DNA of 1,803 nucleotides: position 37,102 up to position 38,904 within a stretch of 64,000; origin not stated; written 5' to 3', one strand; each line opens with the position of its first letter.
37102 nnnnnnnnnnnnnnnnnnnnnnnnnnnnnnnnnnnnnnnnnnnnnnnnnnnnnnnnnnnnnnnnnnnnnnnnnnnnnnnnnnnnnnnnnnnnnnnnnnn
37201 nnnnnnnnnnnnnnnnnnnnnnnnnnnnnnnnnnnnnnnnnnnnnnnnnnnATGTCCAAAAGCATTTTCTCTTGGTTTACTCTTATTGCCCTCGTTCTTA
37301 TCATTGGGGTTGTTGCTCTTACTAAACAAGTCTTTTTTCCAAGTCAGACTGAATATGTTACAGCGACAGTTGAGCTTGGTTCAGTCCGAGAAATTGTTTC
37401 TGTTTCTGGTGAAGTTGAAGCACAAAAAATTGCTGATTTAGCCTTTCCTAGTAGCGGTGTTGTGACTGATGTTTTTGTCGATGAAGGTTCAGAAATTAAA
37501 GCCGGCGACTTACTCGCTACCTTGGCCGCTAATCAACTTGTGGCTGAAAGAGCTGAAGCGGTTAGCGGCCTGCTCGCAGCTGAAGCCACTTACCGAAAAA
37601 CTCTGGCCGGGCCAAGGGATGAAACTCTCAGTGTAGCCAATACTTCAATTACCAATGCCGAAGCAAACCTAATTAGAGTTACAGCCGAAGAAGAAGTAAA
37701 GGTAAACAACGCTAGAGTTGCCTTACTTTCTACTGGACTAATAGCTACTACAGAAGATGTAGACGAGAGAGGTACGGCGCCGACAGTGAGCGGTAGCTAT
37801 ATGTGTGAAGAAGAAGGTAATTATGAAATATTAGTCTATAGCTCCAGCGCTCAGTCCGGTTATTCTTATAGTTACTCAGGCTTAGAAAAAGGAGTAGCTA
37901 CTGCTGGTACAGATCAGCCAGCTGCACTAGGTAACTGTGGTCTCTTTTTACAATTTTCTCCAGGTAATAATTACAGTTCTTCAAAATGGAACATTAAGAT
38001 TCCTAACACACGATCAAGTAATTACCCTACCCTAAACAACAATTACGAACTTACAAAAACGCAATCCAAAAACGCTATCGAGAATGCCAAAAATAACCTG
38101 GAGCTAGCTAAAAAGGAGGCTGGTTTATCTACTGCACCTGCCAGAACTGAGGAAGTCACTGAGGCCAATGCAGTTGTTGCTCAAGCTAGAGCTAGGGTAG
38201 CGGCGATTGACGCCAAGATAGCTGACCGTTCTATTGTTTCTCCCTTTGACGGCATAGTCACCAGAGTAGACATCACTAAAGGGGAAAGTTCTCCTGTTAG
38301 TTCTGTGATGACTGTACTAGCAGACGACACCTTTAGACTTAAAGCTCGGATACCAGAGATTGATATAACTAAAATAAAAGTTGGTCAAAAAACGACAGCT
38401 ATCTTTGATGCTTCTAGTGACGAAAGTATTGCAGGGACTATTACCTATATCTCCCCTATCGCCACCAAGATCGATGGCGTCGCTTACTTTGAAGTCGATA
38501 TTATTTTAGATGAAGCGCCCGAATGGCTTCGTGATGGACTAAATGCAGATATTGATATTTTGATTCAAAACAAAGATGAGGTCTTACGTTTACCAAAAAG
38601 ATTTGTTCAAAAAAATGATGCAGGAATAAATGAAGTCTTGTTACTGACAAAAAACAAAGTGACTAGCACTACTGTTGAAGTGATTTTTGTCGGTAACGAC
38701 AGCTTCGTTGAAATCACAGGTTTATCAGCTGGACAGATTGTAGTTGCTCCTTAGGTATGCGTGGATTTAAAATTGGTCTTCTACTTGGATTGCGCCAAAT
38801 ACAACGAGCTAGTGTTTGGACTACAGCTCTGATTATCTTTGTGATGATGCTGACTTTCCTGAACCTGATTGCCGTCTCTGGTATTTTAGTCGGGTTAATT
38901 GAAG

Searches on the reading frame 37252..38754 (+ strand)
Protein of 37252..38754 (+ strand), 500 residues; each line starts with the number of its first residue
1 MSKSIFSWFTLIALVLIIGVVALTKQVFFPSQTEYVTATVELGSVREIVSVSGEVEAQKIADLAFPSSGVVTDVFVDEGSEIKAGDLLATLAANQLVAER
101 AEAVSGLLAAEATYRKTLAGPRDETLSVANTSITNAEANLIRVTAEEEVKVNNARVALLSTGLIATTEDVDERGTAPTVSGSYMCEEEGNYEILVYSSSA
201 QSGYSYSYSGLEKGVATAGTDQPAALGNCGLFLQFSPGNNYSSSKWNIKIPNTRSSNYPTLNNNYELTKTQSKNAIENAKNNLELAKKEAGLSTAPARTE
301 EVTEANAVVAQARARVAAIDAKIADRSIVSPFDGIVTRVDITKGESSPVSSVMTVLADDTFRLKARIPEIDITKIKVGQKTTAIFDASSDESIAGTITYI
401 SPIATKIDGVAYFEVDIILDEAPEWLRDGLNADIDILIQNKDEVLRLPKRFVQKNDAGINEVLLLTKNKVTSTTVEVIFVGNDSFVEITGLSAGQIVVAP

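Call 20: search_protein_families(library=pfam, proteins=[window:37252-38754:+], max_evalue=0.00001)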
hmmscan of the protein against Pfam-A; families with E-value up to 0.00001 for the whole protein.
window:37252-38754:+ (500 aa): 3 families
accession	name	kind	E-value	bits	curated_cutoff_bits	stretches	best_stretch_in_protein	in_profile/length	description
PF13437.12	HlyD_3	-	1e-17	65.2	22.2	1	328-420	2-96/106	HlyD family secretion protein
PF16576.10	HlyD_D23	-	7.3e-14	52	30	1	325-404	108-188/214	Barrel-sandwich domain of CusB or HlyD membrane-fusion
PF13533.13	Biotin_lipoyl_2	-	1.1e-08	35.1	29.8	1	63-91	3-31/32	Biotin-lipoyl like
